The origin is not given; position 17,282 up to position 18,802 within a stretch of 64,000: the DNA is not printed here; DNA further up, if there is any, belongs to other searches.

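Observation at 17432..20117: Intact, lower-GC three-gene cassette of unknown function between the helicase and the methylase, ending in a candidate nuclease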

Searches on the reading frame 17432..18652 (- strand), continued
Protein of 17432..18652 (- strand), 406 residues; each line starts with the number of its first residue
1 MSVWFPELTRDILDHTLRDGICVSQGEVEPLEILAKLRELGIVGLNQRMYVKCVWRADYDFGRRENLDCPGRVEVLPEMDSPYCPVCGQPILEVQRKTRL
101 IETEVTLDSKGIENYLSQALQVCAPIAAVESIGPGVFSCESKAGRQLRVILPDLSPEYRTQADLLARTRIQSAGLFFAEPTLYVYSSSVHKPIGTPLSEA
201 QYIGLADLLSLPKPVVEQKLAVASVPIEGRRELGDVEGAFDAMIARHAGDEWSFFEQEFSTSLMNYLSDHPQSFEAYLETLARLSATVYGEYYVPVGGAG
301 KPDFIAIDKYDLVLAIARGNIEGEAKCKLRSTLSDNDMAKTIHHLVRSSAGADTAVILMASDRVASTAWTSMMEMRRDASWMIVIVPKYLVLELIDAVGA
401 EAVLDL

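Call 50: fold_search(model_id=the predicted structure, library=pdb)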
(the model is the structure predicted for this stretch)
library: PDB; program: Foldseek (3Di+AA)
matches with E <= 10: 536; with E <= 0.001: 0
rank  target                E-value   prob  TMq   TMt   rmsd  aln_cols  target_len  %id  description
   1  5gkj_B                8.2e-03  0.44  0.14  0.20  14.0       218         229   12  Structure of EndoMS in apo form (released 2016-11-02)
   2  6fai_l                5.5e-02  0.54  0.15  0.20   9.3       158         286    9  Structure of a eukaryotic cytoplasmic pre-40S ribosomal subunit (released 2018-02-28)
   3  2vld_A                5.5e-02  0.15  0.11  0.17  16.5       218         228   15  crystal structure of a repair endonuclease from Pyrococcus abyssi (released 2009-05-19)
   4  2vld_B                6.9e-02  0.16  0.12  0.19  16.0       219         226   13  crystal structure of a repair endonuclease from Pyrococcus abyssi (released 2009-05-19)
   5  5gke_A                7.4e-02  0.21  0.13  0.20  17.4       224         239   11  Structure of EndoMS-dsDNA1 complex (released 2016-11-02)
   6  5gkj_A                1.7e-01  0.11  0.12  0.19  15.5       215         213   13  Structure of EndoMS in apo form (released 2016-11-02)
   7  9f99_C                1.9e-01  0.25  0.14  0.26  17.0       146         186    9  Crystal structure of MUS81-EME1 bound by compound 10. (released 2024-06-19)
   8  5csl_A                2.1e-01  0.08  0.13  0.03  19.1       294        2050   10  Crystal structure of the 500 kD yeast acetyl-CoA carboxylase holoenzyme dimer (released 2015-10-28)
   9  3iuc_C                2.6e-01  0.05  0.12  0.12  20.3       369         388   11  Crystal structure of the human 70kDa heat shock protein 5 (BiP/GRP78) ATPase domain in complex with ADP (released 2009-09-22)
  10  6k1d_B                2.9e-01  0.08  0.09  0.14  15.4       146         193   16  Crystal structure of EXD2 exonuclease domain soaked in Mn and GMP (released 2019-05-22)
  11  8yfq_E                3.3e-01  0.28  0.15  0.26  13.9       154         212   12  Cryo EM structure of Komagataella phaffii RNAPII-Rat1-Rai1 pre-termination complex (released 2024-09-25)
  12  4frz_A                4.9e-01  0.02  0.08  0.08  24.0       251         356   10  Arabidopsis KCBP motor domain dimerized via regulatory domain (released 2013-07-10)
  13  1woy                  5.6e-01  0.03  0.11  0.10  22.0       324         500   13  Crystal structure of methionyl tRNA synthetase Y225F mutant from Thermus thermophilus (released 2005-09-13)
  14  4c2m_G                5.9e-01  0.04  0.08  0.12  13.4       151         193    8  Structure of RNA polymerase I at 2.8 A resolution (released 2013-10-23)
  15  8jxm_C                6.2e-01  0.09  0.10  0.08  11.2        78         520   14  Human 3-methylcrotonyl-CoA carboxylase in BCCP-H2 state with MCoA (released 2024-07-03)
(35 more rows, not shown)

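Call 63: fold_search(model_id=the predicted structure, library=viral)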
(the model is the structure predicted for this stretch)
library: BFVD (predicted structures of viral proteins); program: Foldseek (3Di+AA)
matches with E <= 10: 549; with E <= 0.001: 0
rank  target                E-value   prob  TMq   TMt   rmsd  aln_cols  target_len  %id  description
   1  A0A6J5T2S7            5.8e-02  0.47  0.14  0.33  15.4       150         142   14  PD-(D/E)XK nuclease domain-containing protein [uncultured Caudovirales phage]
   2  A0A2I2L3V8            6.1e-02  0.11  0.12  0.15  15.7       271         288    8  Endonuclease/exonuclease/phosphatase family protein [Orpheovirus IHUMI-LCC2]
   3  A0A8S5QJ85            6.5e-02  0.94  0.18  0.25  12.8       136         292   13  Restriction endonuclease [Siphoviridae sp. ctezl47]
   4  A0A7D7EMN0            7.2e-02  0.47  0.14  0.26   6.7       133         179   13  (no name in the UniProt tables at hand)
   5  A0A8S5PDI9            8.1e-02  0.08  0.08  0.09  17.0       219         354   13  Baseplate J like protein [Siphoviridae sp. ct0UO21]
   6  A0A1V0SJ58            1.1e-01  0.23  0.14  0.07  12.9       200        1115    8  Superfamily II helicase [Klosneuvirus KNV1]
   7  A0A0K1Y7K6            1.2e-01  0.04  0.10  0.08  26.8       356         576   12  (no name in the UniProt tables at hand)
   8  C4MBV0                1.4e-01  0.05  0.07  0.04  25.6       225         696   10  Polyprotein P2 (Fragment) [Grapevine fanleaf virus]
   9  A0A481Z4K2            1.8e-01  0.20  0.16  0.14  13.3       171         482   12  Uncharacterized protein [Pithovirus LCPAC201]
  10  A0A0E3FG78            2.0e-01  0.10  0.14  0.17  17.1       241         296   14  Uncharacterized protein [Synechococcus phage ACG-2014i]
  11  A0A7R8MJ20            2.4e-01  0.51  0.13  0.34   4.8        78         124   15  (no name in the UniProt tables at hand)
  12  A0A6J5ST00            2.4e-01  0.23  0.11  0.26  16.8       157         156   10  Uncharacterized protein [uncultured Caudovirales phage]
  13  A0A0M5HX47            2.6e-01  0.06  0.07  0.12  19.3       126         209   14  Uncharacterized protein [Turkeypox virus]
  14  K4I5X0                2.9e-01  0.10  0.12  0.19  15.4       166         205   14  Uncharacterized protein [Salmonella phage STML-198]
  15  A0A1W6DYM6            2.9e-01  0.03  0.10  0.06  23.5       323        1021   11  Putative RIIA protein [Aeromonas phage phiA8-29]
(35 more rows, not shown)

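Call 67: search_protein_representatives(alignment_id=A3)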
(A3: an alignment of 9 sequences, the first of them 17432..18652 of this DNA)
Query: 9 sequences, 397 profile positions. Proteins with E-value up to 0.001 (for the whole library): 256; up to 1e-10: 149; up to 1e-30: 42. The best 150 are listed.
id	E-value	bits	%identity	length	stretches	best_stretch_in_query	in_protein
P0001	6.9e-178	608.2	-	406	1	1-396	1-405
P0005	1.5e-175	600.5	-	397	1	1-397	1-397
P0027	1.2e-147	508.7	-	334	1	64-397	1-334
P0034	5.8e-136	470.2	-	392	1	1-396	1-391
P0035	2.5e-135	468.1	-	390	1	8-396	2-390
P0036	2.1e-124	432.1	-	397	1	2-396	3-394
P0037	6.0e-123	427.3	-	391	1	1-396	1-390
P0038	7.5e-96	338.1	-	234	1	165-397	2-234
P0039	1.0e-94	334.4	-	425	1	1-395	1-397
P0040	2.4e-91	323.2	-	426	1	5-396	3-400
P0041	8.6e-89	314.8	-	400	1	2-394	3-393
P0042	7.6e-85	301.8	-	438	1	8-395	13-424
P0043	2.2e-84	300.3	-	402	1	14-396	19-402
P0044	2.3e-83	297.0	-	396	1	3-395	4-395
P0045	1.5e-80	287.7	-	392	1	33-395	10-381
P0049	4.0e-71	256.7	-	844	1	9-396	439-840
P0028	3.7e-69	250.2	-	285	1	2-261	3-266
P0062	6.2e-36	140.8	-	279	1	1-212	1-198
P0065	4.5e-34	134.7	-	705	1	1-217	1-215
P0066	3.5e-33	131.7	-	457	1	1-217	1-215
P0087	2.5e-20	89.4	-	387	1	11-198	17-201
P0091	3.5e-19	85.6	-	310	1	1-229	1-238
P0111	7.5e-16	74.7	-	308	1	1-149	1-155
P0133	4.9e-14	68.7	-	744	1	3-147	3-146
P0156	1.5e-12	63.8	-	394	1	12-189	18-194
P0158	1.8e-12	63.6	-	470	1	9-122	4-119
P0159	1.8e-12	63.5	-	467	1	13-118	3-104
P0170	3.1e-11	59.4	-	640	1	2-134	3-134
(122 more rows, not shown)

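Call 68: search_protein_families(library=pfam, proteins=[P0049, P0065, P0066, P0133, P0170, P0158, P0159, P0062, P0091, P0111], max_evalue=0.01)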
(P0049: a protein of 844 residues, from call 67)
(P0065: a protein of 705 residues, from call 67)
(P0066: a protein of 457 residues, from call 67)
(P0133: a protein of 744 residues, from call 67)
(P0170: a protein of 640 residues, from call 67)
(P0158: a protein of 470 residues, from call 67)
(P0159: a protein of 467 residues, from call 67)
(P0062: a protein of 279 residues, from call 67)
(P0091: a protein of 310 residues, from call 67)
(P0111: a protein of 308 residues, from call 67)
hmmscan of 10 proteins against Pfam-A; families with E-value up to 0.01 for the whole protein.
P0049 (844 aa): 0 families

P0065 (705 aa): 5 families
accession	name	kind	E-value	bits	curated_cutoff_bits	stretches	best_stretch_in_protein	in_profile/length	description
PF13676.11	TIR_2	-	1.8e-31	109.6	28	1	220-340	2-122/122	TIR domain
PF00656.27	Peptidase_C14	-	3.9e-31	109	21.4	1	463-694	3-228/233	Caspase domain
PF19960.5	EAD7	-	2.2e-17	63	32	1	382-443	1-62/62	Effector-associated domain 7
PF01582.25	TIR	-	6.9e-12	46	21.3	1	224-311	11-97/179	TIR domain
PF08937.16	ThsB_TIR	-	8.2e-06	26.6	21.2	1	220-297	1-85/100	Thoeris protein ThsB, TIR-like domain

P0066 (457 aa): 5 families
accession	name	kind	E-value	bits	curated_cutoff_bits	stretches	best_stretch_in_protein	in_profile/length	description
PF13676.11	TIR_2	-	2e-30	106.2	28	1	220-340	2-122/122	TIR domain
PF19960.5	EAD7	-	1.6e-22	79.5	32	1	386-447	1-62/62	Effector-associated domain 7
PF01582.25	TIR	-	6.5e-12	46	21.3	1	224-308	11-95/179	TIR domain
PF08937.16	ThsB_TIR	-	9e-06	26.5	21.2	1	220-302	1-89/100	Thoeris protein ThsB, TIR-like domain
PF20690.3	bDLD3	-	0.0052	17.2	27.1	0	403-444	19-60/73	Bacterial Death-like domain 3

P0133 (744 aa): 5 families
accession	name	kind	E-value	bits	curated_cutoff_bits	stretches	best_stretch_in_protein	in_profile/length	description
PF13676.11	TIR_2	-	4.5e-30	105.1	28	1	216-335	2-121/122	TIR domain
PF19955.5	EAD1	-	1.6e-21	77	24.2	1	385-469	3-89/90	Effector-associated domain 1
PF13365.12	Trypsin_2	-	4.9e-18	66.7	27.6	1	522-702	1-144/144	Trypsin-like peptidase domain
PF01582.25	TIR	-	1.7e-10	41.4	21.3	1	221-308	12-98/179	TIR domain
PF08937.16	ThsB_TIR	-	7.5e-05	23.5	21.2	1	216-291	1-85/100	Thoeris protein ThsB, TIR-like domain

P0170 (640 aa): 2 families
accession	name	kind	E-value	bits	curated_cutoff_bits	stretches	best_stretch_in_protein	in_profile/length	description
PF12770.12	CHAT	-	1.3e-22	81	24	1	320-617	4-268/289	CHAT domain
PF01364.23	Peptidase_C25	-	2.9e-05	23.9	23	1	483-602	221-328/374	Peptidase family C25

P0158 (470 aa): 2 families
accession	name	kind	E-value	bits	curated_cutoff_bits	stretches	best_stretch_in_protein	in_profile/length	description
PF24654.2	CEP76_N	-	0.0048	17.6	27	0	435-469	16-52/60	CEP76 N-terminal domain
PF07754.17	HVO_2753_ZBP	-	0.005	17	33.2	1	65-88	3-26/46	Small zinc finger protein HVO_2753-like, Zn-binding pocket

P0159 (467 aa): 0 families

P0062 (279 aa): 2 families
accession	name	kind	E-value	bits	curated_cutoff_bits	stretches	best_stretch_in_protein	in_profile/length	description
PF19960.5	EAD7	-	1.3e-19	70.2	32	1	214-276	1-62/62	Effector-associated domain 7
PF01485.27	IBR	-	0.0044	17.5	24.3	1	56-90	13-50/65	IBR domain, a half RING-finger domain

P0091 (310 aa): 1 family
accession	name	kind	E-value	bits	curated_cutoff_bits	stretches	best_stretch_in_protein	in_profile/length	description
PF19955.5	EAD1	-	7e-21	74.9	24.2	1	230-308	5-85/90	Effector-associated domain 1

P0111 (308 aa): 1 family
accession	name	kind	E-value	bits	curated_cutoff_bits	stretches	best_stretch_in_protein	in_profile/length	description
PF19955.5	EAD1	-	5.3e-16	59.3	24.2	1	228-305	6-85/90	Effector-associated domain 1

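Call 70: find_encoding_contigs(protein=P0065, flank=8000, max_places=3)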
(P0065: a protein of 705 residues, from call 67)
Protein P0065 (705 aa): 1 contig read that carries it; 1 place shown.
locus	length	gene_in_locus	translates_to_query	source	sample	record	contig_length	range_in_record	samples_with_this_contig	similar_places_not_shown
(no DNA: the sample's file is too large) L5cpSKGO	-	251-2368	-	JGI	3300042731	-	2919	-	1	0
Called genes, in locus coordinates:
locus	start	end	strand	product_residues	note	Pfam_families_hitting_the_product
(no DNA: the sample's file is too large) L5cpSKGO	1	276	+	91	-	?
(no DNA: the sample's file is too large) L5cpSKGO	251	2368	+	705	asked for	PF01582:TIR, PF08937:ThsB_TIR (weak), PF13676:TIR_2, PF19960:EAD7, PF00656:Peptidase_C14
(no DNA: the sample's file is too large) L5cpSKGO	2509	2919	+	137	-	?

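Call 75: search_protein_families(library=pfam, alignment_id=A7, max_evalue=0.001)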
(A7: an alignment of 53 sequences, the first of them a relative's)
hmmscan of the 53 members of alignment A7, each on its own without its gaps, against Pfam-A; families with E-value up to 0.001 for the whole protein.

A. member 1, P0087 (387 aa): 0 families

B. families by the number of members that match (of 53 scanned): 9 families
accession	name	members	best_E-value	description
PF19955.5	EAD1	5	1.6e-21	Effector-associated domain 1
PF13676.11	TIR_2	3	1.8e-31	TIR domain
PF19960.5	EAD7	3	1.6e-22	Effector-associated domain 7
PF01582.25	TIR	3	6.5e-12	TIR domain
PF08937.16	ThsB_TIR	3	8.2e-06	Thoeris protein ThsB, TIR-like domain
PF00656.27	Peptidase_C14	1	3.9e-31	Caspase domain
PF12770.12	CHAT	1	1.3e-22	CHAT domain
PF13365.12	Trypsin_2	1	4.9e-18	Trypsin-like peptidase domain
PF01364.23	Peptidase_C25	1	2.9e-05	Peptidase family C25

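Call 84: find_encoding_contigs(protein=P0049, flank=8000, max_places=3)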
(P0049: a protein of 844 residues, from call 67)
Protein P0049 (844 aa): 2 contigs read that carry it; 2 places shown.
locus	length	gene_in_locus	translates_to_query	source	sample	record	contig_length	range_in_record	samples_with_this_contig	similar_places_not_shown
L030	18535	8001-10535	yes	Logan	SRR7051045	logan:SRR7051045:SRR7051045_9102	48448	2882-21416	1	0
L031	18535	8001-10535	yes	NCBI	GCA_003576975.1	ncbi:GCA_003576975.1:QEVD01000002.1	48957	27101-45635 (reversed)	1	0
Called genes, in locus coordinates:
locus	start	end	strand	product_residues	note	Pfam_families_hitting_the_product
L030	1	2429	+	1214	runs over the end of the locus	PF01381:HTH_3, PF13560:HTH_31 (weak), PF00176:SNF2-rel_dom, PF00270:DEAD, PF04851:ResIII, PF00271:Helicase_C, PF13020:NOV_C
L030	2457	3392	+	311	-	PF13289:SIR2_2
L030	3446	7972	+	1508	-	-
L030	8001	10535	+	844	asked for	-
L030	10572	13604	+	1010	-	PF06634:DUF1156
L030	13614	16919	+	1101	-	PF04465:DUF499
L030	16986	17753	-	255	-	PF12705:PDDEXK_1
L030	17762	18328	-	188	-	-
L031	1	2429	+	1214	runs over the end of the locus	PF01381:HTH_3, PF13560:HTH_31 (weak), PF00176:SNF2-rel_dom, PF00270:DEAD, PF04851:ResIII, PF00271:Helicase_C, PF13020:NOV_C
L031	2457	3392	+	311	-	PF13289:SIR2_2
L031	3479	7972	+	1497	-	-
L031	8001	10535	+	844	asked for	-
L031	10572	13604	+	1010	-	PF06634:DUF1156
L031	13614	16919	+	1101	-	PF04465:DUF499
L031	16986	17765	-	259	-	PF12705:PDDEXK_1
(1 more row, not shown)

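Call 85: find_encoding_contigs(protein=P0087, flank=8000, max_places=4)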
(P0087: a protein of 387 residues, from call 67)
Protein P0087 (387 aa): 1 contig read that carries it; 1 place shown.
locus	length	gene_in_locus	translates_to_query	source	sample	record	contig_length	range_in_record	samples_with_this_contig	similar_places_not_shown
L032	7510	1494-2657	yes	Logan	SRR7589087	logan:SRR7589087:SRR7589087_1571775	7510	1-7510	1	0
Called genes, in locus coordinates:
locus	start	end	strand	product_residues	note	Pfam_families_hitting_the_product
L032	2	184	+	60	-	?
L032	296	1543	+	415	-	-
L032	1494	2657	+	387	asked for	-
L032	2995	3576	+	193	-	PF04542:Sigma70_r2 (weak)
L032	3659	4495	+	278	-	PF12705:PDDEXK_1 (weak), PF12684:DUF3799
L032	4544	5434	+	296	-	PF13479:AAA_24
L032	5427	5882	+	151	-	PF05037:DUF669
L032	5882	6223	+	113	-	-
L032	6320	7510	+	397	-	?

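Call 88: search_protein_families(library=phrogs, proteins=[L032:296-1543:+, P0087, P0031, P0156, P0065], max_evalue=0.01)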
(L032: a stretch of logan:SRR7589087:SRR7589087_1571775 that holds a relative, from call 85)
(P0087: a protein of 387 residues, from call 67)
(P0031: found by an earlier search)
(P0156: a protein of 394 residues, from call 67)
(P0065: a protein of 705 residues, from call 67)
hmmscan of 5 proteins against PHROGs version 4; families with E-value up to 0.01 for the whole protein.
L032:296-1543:+ (415 aa): 1 family
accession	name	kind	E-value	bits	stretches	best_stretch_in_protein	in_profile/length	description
phrog_21102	-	unknown function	9.3e-54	184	1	15-408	5-403/405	-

P0087 (387 aa): 1 family
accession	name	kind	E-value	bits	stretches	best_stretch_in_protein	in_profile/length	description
phrog_25990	-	unknown function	7e-52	177.8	1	16-380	14-377/380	-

P0031 (452 aa): 1 family
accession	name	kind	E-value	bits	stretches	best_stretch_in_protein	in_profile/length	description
phrog_21102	-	unknown function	4.4e-07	30.2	0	243-389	210-356/405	-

P0156 (394 aa): 1 family
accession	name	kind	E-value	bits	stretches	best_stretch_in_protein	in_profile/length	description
phrog_25990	-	unknown function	6.8e-62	210.7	1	14-385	12-377/380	-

P0065 (705 aa): 9 families
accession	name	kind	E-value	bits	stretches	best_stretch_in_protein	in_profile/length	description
phrog_15646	-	unknown function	5.3e-16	60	1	219-308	162-252/293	-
phrog_18397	-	unknown function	1.5e-10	41.7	1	464-694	4-220/321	-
phrog_36966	-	unknown function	9e-10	38.9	1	464-609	6-148/512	-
phrog_25990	-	unknown function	1e-07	32.4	1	29-121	33-131/380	-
phrog_9211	-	unknown function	2.8e-07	31.2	1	218-309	134-225/268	-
phrog_11745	-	unknown function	8.4e-05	22.6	1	215-261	5-54/482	-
phrog_923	-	unknown function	8.4e-05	21.5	1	530-680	86-222/990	-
phrog_24215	-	unknown function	0.00055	20.6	1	219-327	73-182/200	-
phrog_22776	-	unknown function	0.0041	18.3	1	214-281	4-74/131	-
